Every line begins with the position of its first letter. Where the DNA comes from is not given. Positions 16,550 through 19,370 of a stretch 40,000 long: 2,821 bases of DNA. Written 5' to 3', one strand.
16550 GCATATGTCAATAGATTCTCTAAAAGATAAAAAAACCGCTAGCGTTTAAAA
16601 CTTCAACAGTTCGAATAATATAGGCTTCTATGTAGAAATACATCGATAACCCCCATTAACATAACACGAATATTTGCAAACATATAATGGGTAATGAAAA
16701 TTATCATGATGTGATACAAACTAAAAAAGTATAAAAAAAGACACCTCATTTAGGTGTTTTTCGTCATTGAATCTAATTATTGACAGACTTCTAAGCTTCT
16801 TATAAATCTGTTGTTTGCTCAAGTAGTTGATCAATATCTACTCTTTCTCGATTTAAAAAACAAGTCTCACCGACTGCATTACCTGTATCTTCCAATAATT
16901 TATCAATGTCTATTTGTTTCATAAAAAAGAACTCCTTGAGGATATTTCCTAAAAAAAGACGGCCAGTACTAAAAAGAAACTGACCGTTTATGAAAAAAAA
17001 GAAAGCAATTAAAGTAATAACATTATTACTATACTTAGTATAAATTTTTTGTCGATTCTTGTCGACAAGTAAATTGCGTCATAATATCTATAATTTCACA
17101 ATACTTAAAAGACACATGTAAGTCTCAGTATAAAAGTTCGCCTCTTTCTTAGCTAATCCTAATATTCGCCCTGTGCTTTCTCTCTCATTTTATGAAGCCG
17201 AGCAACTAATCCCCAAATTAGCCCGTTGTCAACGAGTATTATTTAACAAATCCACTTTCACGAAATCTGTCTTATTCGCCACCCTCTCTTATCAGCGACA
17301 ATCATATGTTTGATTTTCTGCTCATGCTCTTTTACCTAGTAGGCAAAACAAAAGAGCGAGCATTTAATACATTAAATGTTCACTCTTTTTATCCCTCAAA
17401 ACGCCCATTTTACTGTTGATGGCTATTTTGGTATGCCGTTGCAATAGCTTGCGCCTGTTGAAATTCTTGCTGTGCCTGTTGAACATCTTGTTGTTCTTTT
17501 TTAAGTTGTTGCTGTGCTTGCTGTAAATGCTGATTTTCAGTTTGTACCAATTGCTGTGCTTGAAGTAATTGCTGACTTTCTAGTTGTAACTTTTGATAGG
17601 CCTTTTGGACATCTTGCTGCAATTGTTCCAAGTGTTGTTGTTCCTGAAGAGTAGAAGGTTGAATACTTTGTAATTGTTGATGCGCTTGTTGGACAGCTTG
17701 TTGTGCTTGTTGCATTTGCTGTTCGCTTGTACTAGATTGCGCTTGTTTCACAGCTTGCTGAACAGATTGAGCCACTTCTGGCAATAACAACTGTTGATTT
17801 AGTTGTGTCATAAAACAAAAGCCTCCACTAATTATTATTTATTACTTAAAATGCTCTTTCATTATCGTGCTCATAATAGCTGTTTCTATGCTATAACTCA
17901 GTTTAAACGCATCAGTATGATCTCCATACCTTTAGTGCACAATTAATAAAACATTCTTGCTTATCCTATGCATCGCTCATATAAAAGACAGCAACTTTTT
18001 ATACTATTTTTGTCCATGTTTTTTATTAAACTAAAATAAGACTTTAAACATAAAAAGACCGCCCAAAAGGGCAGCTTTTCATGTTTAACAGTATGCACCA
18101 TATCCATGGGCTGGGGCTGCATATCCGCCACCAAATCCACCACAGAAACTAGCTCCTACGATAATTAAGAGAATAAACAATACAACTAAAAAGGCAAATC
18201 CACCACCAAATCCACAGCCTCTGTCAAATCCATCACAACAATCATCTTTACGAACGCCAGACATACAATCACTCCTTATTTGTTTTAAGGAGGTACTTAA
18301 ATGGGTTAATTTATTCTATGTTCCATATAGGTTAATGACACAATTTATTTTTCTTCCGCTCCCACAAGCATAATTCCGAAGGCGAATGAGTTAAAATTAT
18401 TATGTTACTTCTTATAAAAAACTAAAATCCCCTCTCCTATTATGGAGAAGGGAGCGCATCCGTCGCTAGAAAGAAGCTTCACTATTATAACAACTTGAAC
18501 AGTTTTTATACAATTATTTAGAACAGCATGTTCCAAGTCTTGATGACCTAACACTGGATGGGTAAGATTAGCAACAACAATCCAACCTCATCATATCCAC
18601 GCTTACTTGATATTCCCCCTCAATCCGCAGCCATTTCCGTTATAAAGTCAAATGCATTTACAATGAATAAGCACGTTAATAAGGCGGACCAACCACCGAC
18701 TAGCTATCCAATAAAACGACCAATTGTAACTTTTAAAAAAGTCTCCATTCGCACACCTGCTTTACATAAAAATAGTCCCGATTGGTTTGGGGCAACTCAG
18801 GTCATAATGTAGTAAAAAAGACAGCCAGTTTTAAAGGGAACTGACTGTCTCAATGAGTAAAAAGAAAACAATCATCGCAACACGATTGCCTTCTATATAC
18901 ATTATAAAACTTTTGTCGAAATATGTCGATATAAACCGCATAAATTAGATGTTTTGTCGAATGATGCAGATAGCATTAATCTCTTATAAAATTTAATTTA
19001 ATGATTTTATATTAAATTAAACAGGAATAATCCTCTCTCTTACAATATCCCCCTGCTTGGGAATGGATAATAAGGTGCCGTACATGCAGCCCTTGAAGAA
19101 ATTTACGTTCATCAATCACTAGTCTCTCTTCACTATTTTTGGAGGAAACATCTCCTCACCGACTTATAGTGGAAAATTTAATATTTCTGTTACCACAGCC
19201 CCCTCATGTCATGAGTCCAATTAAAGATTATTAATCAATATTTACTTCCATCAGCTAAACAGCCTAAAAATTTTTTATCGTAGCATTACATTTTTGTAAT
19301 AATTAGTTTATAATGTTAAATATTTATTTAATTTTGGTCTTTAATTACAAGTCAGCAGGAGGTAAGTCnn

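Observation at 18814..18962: Module B: paralog with perfect tandem 0A boxes and a compensatory change in the terminator stem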

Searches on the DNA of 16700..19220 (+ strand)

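Call 13: search_rna_families(source=window, start=16700, end=19100, threshold=evalue, max_evalue=10)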
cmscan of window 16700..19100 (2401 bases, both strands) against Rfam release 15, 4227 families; matches with E-value up to 10: 10.
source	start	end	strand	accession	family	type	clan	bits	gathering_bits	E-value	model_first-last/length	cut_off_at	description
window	17989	18101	-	RF03043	Prevotella-2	Gene; sRNA;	-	24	72.1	2.3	1-116/116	no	Prevotella-2 RNA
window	18812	18908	-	RF01733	atoC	Cis-reg;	-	23.6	50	0.34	1-93/93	no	atoC RNA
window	17978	18084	+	RF01859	Phe_leader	Cis-reg; leader;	-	21.6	55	1.6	1-125/125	no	Phenylalanine leader peptide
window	17332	17451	-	RF02412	snoR144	Gene; snRNA; snoRNA; HACA-box;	-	21.3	100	0.49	1-145/145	no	Small nucleolar RNA snoR144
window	18050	18139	-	RF00106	RNAI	Gene; antisense;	-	19.9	47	1.1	1-102/102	no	RNAI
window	18051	18128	-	RF00512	Leu_leader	Cis-reg; leader;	-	19.7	50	0.62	1-148/148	no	Leucine operon leader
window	16708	16803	+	RF01770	rimP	Cis-reg; leader;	-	19.6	47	4.9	1-102/102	no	Gammaprotebacteria rimP leader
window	17354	17388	+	RF02412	snoR144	Gene; snRNA; snoRNA; HACA-box;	-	15.9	100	9.8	91-125/145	no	Small nucleolar RNA snoR144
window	18820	18849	-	RF00130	mir-192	Gene; miRNA;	-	15.3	54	7.1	23-53/76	no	mir-192/215 microRNA precursor family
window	18815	18893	-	RF02694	RalA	Gene; sRNA;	-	13.4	170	9.5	1-179/179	no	RalR antitoxin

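Call 33: search_dna_similar(query=window:18545-19220:+, collection=plasmids, mode=distant, max_evalue=0.01)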
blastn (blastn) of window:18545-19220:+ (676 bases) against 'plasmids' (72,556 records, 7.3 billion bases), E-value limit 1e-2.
No match.

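Call 34: search_dna_similar(query=window:18545-19220:+, collection=phages, mode=distant, max_evalue=0.01)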
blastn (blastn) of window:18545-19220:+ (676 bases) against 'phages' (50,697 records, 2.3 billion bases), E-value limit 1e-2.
No match.

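Call 38: build_rna_model(alignment_id=A5, structure=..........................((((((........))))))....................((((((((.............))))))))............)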
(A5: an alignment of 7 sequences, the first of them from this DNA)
Model R1 built from alignment A5 (7 sequences, 107 columns); structure: as given.
model positions 85; base pairs 14; branch points 1; effective number of sequences 2.18; information 0.668 bits per position. Calibrated on 0.2 Mb of random sequence (short: E-values are rough).
structure used (alignment columns):
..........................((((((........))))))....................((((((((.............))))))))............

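Call 39: search_with_rna_model(model_id=R1, sources=[window, L116, L118, L119, L120], max_evalue=10, filters=off)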
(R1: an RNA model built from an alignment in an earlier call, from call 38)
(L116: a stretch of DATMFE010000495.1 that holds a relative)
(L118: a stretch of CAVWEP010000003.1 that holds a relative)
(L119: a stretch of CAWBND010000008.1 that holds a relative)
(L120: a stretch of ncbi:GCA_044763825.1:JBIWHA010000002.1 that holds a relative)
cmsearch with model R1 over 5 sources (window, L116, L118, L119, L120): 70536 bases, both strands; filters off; matches with E-value up to 10: 42.
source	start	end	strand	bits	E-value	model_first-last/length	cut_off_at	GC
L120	5889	5973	+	96.5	4e-15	1-85/85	no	0.28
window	16951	17035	-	95.4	6.4e-15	1-85/85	no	0.26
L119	1769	1855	+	90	6.2e-14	1-85/85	no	0.34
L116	1667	1750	-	89.2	8.7e-14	1-85/85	no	0.27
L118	6913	6995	+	88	1.4e-13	1-85/85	no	0.34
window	18813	18898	-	80.9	2.9e-12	1-85/85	no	0.35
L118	6828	6906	+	71.4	1.6e-10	1-85/85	no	0.27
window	117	203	-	20.3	0.36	1-85/85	no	0.25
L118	6863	6952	-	20.1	0.39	1-85/85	no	0.28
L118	6001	6070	-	20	0.41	1-85/85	no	0.26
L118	7066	7135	-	19.6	0.49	1-85/85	no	0.34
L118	7154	7213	-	18.5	0.76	1-85/85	no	0.27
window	10281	10371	-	18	0.95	1-85/85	no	0.27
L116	2053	2135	+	18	0.97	1-85/85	no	0.27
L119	5343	5409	+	17.9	1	1-85/85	no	0.28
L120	7546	7645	-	16.7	1.6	1-85/85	no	0.32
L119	1935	2011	+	15.9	2.3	1-85/85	no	0.32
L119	1753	1808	-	15.8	2.4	1-85/85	no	0.21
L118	5472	5549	+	15.2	3.1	1-85/85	no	0.29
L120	6156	6202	+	15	3.4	1-85/85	no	0.26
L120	9612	9675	-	14.6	4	1-85/85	no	0.23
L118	6795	6847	-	14.2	4.8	1-85/85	no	0.15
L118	5126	5173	-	13.6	6.1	1-85/85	no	0.25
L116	1438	1483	-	13.4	6.6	1-85/85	no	0.26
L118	4928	5012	+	13.2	7.3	1-85/85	no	0.26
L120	1836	1891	+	12.8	8.4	1-85/85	no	0.21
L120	5862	5916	-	12.5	9.5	1-85/85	no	0.16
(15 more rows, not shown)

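Call 44: search_with_rna_model(model_id=R1, sources=[L121, L122, L123, L124, L125], max_evalue=1)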
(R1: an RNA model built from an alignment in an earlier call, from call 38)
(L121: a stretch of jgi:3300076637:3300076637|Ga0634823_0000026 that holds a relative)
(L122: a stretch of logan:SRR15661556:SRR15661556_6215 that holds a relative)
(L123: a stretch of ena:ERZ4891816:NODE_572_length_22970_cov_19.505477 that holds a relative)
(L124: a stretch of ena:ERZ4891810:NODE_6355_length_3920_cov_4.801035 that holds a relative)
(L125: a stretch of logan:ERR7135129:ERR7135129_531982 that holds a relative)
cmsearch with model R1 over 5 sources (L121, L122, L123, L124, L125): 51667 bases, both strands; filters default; matches with E-value up to 1: 0.
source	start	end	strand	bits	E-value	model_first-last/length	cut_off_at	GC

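Call 64: search_with_rna_model(model_id=R1, sources=[window, L116, L118, L119, L120, L138, L158, L200], max_evalue=0.0001, make_alignment=true)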
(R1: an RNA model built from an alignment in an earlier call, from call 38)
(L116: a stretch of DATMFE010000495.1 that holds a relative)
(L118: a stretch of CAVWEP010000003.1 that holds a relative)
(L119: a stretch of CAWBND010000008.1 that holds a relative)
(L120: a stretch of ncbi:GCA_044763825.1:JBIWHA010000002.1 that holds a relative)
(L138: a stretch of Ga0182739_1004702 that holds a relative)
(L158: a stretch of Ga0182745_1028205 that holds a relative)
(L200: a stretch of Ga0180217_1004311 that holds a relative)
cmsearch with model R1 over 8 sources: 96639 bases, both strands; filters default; matches with E-value up to 0.0001: 11.
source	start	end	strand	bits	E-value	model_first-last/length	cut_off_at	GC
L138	8134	8218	-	98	2.9e-15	1-85/85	no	0.27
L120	5889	5973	+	96.5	5.5e-15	1-85/85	no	0.28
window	16951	17035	-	95.4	8.8e-15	1-85/85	no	0.26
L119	1769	1855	+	90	8.4e-14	1-85/85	no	0.34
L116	1667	1750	-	89.2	1.2e-13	1-85/85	no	0.27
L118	6913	6995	+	88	2e-13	1-85/85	no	0.34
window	18813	18898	-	80.9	3.9e-12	1-85/85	no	0.35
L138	9832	9918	-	80.9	3.9e-12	1-85/85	no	0.36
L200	1544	1629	-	75.2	4.4e-11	1-85/85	no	0.33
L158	207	291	+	73.9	7.5e-11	1-85/85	no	0.34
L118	6828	6906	+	71.4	2.2e-10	1-85/85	no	0.27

Alignment A8: 11 matches aligned to the model, 88 columns, each read 5' to 3' on its own strand. Consensus structure (alignment columns), stored with it:
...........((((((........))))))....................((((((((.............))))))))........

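Call 78: search_with_rna_model(model_id=R1, sources=[L244, L245, L246, L247, L248], max_evalue=1, filters=off, show_alignments=4)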
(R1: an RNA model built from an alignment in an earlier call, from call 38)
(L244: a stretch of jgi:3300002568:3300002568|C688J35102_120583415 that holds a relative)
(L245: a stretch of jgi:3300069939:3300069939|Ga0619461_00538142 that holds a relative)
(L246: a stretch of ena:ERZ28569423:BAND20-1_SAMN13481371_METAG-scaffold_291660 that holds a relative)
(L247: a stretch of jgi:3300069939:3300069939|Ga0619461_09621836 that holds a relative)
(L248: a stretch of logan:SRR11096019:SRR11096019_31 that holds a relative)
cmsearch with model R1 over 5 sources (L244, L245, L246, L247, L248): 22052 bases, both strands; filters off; matches with E-value up to 1: 3.
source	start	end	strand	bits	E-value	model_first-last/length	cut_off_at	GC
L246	211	277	+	28.7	0.0033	1-85/85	no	0.31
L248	6242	6306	+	17.1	0.43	1-85/85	no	0.32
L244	201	249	+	16.6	0.55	1-85/85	no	0.29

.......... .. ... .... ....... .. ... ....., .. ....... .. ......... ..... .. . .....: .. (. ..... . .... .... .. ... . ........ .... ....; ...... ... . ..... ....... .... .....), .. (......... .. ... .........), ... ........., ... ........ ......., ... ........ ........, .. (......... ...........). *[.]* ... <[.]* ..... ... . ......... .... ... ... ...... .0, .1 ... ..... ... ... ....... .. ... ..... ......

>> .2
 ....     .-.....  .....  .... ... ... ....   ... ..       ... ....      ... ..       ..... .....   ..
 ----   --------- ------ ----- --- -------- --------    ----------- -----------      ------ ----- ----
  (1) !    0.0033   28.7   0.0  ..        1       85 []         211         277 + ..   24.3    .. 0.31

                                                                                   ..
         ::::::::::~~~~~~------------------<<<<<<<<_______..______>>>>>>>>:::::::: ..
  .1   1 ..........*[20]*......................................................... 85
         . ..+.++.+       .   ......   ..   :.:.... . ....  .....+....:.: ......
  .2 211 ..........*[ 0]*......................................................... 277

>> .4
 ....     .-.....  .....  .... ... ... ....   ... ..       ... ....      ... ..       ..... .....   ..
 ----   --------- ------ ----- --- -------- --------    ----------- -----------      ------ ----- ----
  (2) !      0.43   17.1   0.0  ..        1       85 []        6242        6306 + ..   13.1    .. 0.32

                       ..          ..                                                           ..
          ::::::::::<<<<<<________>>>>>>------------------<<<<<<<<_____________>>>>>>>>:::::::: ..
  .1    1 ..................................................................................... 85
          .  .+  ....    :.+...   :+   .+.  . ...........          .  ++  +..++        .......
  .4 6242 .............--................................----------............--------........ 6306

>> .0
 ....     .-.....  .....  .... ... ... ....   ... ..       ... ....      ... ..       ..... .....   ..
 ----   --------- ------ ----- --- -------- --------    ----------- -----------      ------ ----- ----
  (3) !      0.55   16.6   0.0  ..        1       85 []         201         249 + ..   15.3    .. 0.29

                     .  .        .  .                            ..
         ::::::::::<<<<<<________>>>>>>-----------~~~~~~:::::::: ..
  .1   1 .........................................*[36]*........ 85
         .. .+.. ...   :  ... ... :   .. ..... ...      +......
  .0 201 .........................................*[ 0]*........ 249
